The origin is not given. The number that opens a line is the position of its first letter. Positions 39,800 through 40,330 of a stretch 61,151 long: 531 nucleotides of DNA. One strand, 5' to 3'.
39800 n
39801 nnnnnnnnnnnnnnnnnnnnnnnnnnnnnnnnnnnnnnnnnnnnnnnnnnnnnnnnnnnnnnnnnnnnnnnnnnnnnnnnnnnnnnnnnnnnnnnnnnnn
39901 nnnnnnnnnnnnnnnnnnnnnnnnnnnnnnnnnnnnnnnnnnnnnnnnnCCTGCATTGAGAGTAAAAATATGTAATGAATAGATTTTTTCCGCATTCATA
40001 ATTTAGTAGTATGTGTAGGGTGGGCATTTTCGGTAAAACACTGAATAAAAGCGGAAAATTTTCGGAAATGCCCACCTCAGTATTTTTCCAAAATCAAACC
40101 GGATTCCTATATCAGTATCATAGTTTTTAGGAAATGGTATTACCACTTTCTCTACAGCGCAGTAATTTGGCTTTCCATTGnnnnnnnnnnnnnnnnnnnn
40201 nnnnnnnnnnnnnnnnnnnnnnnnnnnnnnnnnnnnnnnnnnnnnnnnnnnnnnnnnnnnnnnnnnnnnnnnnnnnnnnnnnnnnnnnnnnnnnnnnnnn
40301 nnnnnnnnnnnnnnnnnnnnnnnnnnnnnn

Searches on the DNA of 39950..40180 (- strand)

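Call 45: search_dna_similar(query=window:40004-40115:-, collection=plasmids, mode=distant, max_evalue=1, max_rows=40)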
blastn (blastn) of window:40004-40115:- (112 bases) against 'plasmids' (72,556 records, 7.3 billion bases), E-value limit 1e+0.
Records with a match: 15; places in all: 16; records where one place covers at least 80% of the query: 0.
Best place of each record, by identity: >=99% 2; 90-95% 7; 80-90% 6.
By first word of the organism name: Nostoc 13; Fischerella 1; Calothrix 1.
By predicted mobility (MOB-suite, as given by PLSDB): non-mobilizable 6; conjugative 5; mobilizable 4.
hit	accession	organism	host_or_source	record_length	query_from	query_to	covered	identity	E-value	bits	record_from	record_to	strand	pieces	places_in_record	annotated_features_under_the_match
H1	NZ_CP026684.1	Nostoc sp. 'Peltigera membranacea cyanobiont' N6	Lichen thallus,Peltigera membranacea ...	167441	2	40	35%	82.1%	1e+0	40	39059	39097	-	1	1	none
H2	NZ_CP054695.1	Nostoc edaphicum CCNP1411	-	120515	2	40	35%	82.1%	1e+0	40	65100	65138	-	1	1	none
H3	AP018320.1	Nostoc sp. HK-01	-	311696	1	37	33%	86.5%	2e-2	46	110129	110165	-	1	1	none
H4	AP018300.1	Fischerella sp. NIES-4106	-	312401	5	36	29%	90.6%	2e-2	46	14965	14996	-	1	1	none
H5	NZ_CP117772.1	Nostoc sp. UHCC 0926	whole organism,lichen surface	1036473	4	37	30%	85.3%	1e+0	40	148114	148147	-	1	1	none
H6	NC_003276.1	Nostoc sp. PCC 7120 = FACHB-418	-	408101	4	34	28%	90.3%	8e-2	44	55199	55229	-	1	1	none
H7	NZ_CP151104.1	Nostoc sp. UHCC 0302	isolated culture,lake sediment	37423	5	36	29%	87.5%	3e-1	41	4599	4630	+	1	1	none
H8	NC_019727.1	Calothrix sp. PCC 6303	-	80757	4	33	27%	90.0%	3e-1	42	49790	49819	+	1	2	hypothetical protein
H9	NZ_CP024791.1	Nostoc flagelliforme CCNUN1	cell culture,desert soil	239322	4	33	27%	90.0%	3e-1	42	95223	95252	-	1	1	transposase family protein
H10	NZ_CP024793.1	Nostoc flagelliforme CCNUN1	cell culture,desert soil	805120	4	33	27%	90.0%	3e-1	42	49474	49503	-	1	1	none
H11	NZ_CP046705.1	Nostoc sp. ATCC 53789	-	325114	4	33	27%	90.0%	3e-1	42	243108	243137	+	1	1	none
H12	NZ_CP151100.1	Nostoc sp. UHCC 0302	isolated culture,lake sediment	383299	3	32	27%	90.0%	3e-1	42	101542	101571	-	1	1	none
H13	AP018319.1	Nostoc sp. HK-01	-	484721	3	31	26%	89.7%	1e+0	40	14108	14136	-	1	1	none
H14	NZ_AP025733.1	Nostoc cf. commune SO-36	-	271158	4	24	19%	100.0%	1e+0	39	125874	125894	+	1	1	hypothetical protein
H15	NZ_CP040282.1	Nostoc sp. C057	Phaeoceros,pure culture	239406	4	24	19%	100.0%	1e+0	39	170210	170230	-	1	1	none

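Call 46: get_annotated_region(hit=H6, flank=400)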
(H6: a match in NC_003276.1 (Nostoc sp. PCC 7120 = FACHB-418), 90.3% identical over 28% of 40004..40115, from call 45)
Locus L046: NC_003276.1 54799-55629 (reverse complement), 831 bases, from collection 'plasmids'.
description: Nostoc sp. PCC 7120 = FACHB-418 plasmid pCC7120alpha, complete sequence
organism: Nostoc sp. PCC 7120 = FACHB-418 (NCBI taxid 103690)
taxonomy: Bacteria; Cyanobacteriota; Cyanophyceae; Nostocales; Nostocaceae; Nostoc; Nostoc sp. PCC 7120 = FACHB-418
host: -; source: -; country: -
typing (MOB-suite, as given by PLSDB): conjugative; relaxase MOBV; mating-pair formation MPF_T
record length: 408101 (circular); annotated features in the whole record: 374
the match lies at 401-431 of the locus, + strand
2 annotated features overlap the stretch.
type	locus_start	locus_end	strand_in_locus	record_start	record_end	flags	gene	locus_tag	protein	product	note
CDS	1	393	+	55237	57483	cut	-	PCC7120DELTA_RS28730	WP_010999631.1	ATP-dependent RecD-like DNA helicase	-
CDS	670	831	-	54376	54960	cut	-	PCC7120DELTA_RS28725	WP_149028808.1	aminoglycoside nucleotidyltransferase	-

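Call 47: get_annotated_region(hit=H3, flank=400)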
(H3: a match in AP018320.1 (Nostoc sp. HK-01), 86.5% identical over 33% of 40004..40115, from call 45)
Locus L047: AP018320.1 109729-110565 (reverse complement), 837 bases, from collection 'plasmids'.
description: Nostoc sp. HK-01 plasmid plasmid2 DNA, complete genome
organism: Nostoc sp. HK-01 (NCBI taxid 196308)
taxonomy: Bacteria; Cyanobacteriota; Cyanophyceae; Nostocales; Nostocaceae; Nostoc; Nostoc sp. HK-01
host: -; source: -; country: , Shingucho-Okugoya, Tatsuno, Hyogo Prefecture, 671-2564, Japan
typing (MOB-suite, as given by PLSDB): mobilizable; relaxase MOBV
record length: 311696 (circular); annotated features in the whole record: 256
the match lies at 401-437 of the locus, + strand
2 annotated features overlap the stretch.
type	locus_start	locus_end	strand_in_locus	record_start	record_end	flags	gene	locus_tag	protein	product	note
CDS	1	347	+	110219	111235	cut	-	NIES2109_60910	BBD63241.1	hypothetical protein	-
CDS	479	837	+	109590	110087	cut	-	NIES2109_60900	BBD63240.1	transposase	-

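Call 48: get_annotated_region(hit=H4, flank=400)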
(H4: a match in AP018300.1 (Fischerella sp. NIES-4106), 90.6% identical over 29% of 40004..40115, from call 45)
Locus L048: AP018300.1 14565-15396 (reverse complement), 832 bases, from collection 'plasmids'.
description: Fischerella sp. NIES-4106 plasmid plasmid2 DNA, complete genome
organism: Fischerella sp. NIES-4106 (NCBI taxid 2005456)
taxonomy: Bacteria; Cyanobacteriota; Cyanophyceae; Nostocales; Hapalosiphonaceae; Fischerella; Fischerella sp. NIES-4106
host: -; source: -; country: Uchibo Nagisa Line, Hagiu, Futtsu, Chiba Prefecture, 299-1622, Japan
typing (MOB-suite, as given by PLSDB): non-mobilizable; replicon rep_cluster_788
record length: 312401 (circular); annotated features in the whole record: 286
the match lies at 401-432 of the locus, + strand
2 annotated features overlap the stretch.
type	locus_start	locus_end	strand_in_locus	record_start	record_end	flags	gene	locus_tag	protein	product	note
CDS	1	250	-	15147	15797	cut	-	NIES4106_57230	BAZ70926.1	MOSC domain-containing protein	-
CDS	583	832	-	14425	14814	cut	-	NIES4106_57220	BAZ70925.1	hypothetical protein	-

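Call 56: search_dna_similar(query=L048:395-545:+, collection=plasmids, mode=distant, max_evalue=0.01, max_rows=40)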
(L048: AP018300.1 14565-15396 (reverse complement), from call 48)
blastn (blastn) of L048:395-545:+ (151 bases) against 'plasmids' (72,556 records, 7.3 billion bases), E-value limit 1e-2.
Records with a match: 22; places in all: 32; records where one place covers at least 80% of the query: 1.
Best place of each record, by identity: >=99% 4; 95-99% 7; 90-95% 5; 80-90% 6.
By first word of the organism name: Nostoc 17; Anabaena 2; Calothrix 2; Fischerella 1.
By predicted mobility (MOB-suite, as given by PLSDB): non-mobilizable 10; mobilizable 8; conjugative 4.
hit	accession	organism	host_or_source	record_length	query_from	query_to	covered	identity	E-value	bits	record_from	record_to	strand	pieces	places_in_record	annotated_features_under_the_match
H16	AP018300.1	Fischerella sp. NIES-4106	-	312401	1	151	100%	100.0%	4e-71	273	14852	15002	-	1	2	none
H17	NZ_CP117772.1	Nostoc sp. UHCC 0926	whole organism,lichen surface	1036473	98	146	32%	87.8%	1e-7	63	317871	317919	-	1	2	none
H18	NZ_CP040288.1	Nostoc sp. C057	Phaeoceros,pure culture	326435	99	146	32%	83.3%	2e-4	52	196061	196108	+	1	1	none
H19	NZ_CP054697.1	Nostoc edaphicum CCNP1411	-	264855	98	146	32%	80.8%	3e-3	48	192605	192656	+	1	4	none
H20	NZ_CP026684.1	Nostoc sp. 'Peltigera membranacea cyanobiont' N6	Lichen thallus,Peltigera membranacea ...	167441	107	146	26%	90.2%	6e-5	54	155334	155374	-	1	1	none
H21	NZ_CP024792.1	Nostoc flagelliforme CCNUN1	cell culture,desert soil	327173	107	146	26%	90.0%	2e-5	55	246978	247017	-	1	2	none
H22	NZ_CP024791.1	Nostoc flagelliforme CCNUN1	cell culture,desert soil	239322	7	45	26%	87.2%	3e-3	49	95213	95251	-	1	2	transposase family protein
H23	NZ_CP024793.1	Nostoc flagelliforme CCNUN1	cell culture,desert soil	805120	7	45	26%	87.2%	3e-3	49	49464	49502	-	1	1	none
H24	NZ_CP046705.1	Nostoc sp. ATCC 53789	-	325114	7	45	26%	87.2%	3e-3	49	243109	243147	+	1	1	none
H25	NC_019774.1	Anabaena cylindrica PCC 7122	water, most likely pond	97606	90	122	22%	93.9%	2e-4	52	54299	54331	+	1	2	none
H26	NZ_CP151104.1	Nostoc sp. UHCC 0302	isolated culture,lake sediment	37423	6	39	23%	91.2%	3e-3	49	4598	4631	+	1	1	none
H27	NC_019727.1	Calothrix sp. PCC 6303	-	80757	4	33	20%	96.7%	8e-4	51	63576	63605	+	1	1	none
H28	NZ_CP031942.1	Nostoc sphaeroides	whole organism,water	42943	120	150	21%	93.5%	3e-3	48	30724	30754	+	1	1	none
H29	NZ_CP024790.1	Nostoc flagelliforme CCNUN1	cell culture,desert soil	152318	120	147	19%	100.0%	2e-4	52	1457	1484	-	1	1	none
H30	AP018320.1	Nostoc sp. HK-01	-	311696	120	147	19%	96.4%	1e-2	47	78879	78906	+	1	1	none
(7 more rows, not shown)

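Call 57: get_annotated_region(hit=H17, flank=200)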
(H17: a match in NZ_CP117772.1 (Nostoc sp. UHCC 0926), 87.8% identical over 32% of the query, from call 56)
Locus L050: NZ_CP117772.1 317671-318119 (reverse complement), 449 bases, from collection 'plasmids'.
description: Nostoc sp. UHCC 0926 plasmid pn1, complete sequence
organism: Nostoc sp. UHCC 0926 (NCBI taxid 3025190)
taxonomy: Bacteria; Cyanobacteriota; Cyanophyceae; Nostocales; Nostocaceae; Nostoc; Nostoc sp. UHCC 0926
host: -; source: whole organism,lichen surface; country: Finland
typing (MOB-suite, as given by PLSDB): non-mobilizable; mating-pair formation MPF_T
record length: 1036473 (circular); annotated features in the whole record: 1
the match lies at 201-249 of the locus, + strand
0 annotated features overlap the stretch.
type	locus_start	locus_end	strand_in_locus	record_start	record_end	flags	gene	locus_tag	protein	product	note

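Call 58: get_annotated_region(hit=H18, flank=200)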
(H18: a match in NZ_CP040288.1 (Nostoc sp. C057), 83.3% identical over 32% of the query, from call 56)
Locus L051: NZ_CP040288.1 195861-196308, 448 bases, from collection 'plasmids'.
description: Nostoc sp. C057 plasmid p057_G
organism: Nostoc sp. C057 (NCBI taxid 2576903)
taxonomy: Bacteria; Cyanobacteriota; Cyanophyceae; Nostocales; Nostocaceae; Nostoc; Nostoc sp. C057
host: -; source: Phaeoceros,pure culture; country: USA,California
typing (MOB-suite, as given by PLSDB): non-mobilizable
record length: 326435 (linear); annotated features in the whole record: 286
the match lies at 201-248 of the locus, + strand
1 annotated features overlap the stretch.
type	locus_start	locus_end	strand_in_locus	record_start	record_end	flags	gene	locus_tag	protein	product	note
CDS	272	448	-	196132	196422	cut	hxsA2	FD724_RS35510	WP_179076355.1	His-Xaa-Ser repeat protein HxsA2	-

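Call 59: get_annotated_region(hit=H19, flank=200)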
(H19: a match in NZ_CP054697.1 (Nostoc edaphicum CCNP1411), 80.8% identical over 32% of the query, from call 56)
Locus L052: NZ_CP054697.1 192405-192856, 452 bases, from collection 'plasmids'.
description: Nostoc edaphicum CCNP1411 plasmid pNe_5, complete sequence
organism: Nostoc edaphicum CCNP1411 (NCBI taxid 1472755)
taxonomy: Bacteria; Cyanobacteriota; Cyanophyceae; Nostocales; Nostocaceae; Nostoc; Nostoc edaphicum; Nostoc edaphicum CCNP1411
host: -; source: -; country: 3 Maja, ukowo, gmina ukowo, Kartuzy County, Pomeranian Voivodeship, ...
typing (MOB-suite, as given by PLSDB): non-mobilizable; mating-pair formation MPF_T
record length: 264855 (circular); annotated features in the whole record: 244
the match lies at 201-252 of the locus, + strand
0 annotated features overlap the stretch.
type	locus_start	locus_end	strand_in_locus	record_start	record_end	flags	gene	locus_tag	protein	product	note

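Call 60: get_annotated_region(hit=H20, flank=200)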
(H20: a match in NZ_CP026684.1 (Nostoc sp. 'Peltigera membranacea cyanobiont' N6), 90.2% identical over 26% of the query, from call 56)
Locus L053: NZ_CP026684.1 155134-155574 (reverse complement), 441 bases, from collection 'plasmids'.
description: Nostoc sp. 'Peltigera membranacea cyanobiont' N6 plasmid pNPM2, complete sequence
organism: Nostoc sp. 'Peltigera membranacea cyanobiont' N6 (NCBI taxid 1261031)
taxonomy: Bacteria; Cyanobacteriota; Cyanophyceae; Nostocales; Nostocaceae; Nostoc; Nostoc sp. 'Peltigera membranacea cyanobiont' N6
host: -; source: Lichen thallus,Peltigera membranacea thallus; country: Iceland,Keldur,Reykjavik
typing (MOB-suite, as given by PLSDB): conjugative; relaxase MOBP; mating-pair formation MPF_T
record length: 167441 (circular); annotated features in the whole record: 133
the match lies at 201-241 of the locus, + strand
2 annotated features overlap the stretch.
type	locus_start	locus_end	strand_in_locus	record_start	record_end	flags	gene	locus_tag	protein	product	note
CDS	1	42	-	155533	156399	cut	-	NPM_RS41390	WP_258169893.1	hypothetical protein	-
CDS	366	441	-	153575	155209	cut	-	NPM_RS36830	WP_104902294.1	TrbI/VirB10 family protein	-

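Call 61: get_annotated_region(hit=H21, flank=200)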
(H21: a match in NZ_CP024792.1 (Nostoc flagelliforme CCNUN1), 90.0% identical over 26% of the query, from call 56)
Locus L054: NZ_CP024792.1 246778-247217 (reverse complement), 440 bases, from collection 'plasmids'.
description: Nostoc flagelliforme CCNUN1 plasmid pNFSY07, complete sequence
organism: Nostoc flagelliforme CCNUN1 (NCBI taxid 2038116)
taxonomy: Bacteria; Cyanobacteriota; Cyanophyceae; Nostocales; Nostocaceae; Nostoc; Nostoc flagelliforme; Nostoc flagelliforme CCNUN1
host: -; source: cell culture,desert soil; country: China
typing (MOB-suite, as given by PLSDB): non-mobilizable
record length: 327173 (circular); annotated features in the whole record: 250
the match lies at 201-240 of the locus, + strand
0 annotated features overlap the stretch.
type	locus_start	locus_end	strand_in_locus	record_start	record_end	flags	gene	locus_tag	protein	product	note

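Call 62: get_annotated_region(hit=H25, flank=200)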
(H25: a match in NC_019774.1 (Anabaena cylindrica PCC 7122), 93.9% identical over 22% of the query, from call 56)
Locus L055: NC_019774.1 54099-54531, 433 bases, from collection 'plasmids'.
description: Anabaena cylindrica PCC 7122 plasmid pANACY.04, complete sequence
organism: Anabaena cylindrica PCC 7122 (NCBI taxid 272123)
taxonomy: Bacteria; Cyanobacteriota; Cyanophyceae; Nostocales; Nostocaceae; Anabaena; Anabaena cylindrica; Anabaena cylindrica PCC 7122
host: -; source: water, most likely pond; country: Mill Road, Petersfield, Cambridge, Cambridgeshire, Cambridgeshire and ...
typing (MOB-suite, as given by PLSDB): mobilizable; replicon rep_cluster_1665; relaxase MOBP
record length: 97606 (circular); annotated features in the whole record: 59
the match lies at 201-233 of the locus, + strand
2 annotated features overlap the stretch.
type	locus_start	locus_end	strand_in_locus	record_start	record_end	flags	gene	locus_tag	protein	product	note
CDS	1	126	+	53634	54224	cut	-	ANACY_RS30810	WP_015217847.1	NUDIX hydrolase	-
CDS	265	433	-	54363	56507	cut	-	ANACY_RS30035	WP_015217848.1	ShlB/FhaC/HecB family hemolysin secretion/activation protein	GO:0006811 - monoatomic ion transport [Evidence IEA]; GO:0015031 - protein transport [Evidence IEA]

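Call 97: search_rna_families(source=window, start=39950, end=40180, threshold=evalue, max_evalue=10)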
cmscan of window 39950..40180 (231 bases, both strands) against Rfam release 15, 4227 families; matches with E-value up to 10: 10.
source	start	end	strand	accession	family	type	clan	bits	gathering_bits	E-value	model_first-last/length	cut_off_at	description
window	40016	40081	+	RF02554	ppoRNA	Gene; rRNA;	-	20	99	0.21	1-98/98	no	mt-5S-like P. polycephalum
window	40118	40144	-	RF01105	SBWMV2_UPD-PKl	Cis-reg;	-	17.3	39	4.9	1-27/27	no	Pseudoknot of upstream pseudoknot domain (UPD) of the 3'UTR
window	39965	40029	+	RF04181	rteR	Gene; sRNA;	-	16.2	72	4.5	1-84/84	no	rteR sRNA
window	39998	40095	+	RF00730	mir-277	Gene; miRNA;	-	15.2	43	0.47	1-90/90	no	mir-277 microRNA precursor family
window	40037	40154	-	RF00558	L20_leader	Cis-reg; leader;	-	14.2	58.7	2.4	1-127/127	no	Ribosomal protein L20 leader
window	40019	40076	+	RF03313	mir-1468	Gene; miRNA;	-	13.8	95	6.8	1-86/86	no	mir-1468 microRNA precursor family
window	40018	40075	-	RF00910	mir-873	Gene; miRNA;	-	13.7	95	3.5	1-77/77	no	mir-873 microRNA precursor family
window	40088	40131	+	RF00184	PVX_3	Cis-reg;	-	11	42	6.5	1-54/54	no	Potato virus X cis-acting regulatory element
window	40045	40180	+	RF00943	MIR824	Gene; miRNA;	-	9.8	100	5.3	265-397/654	3'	MIR824 microRNA precursor family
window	40011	40175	+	RF02060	STnc410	Gene; sRNA;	-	9.6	50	9.1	1-158/158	no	Enterobacterial sRNA STnc410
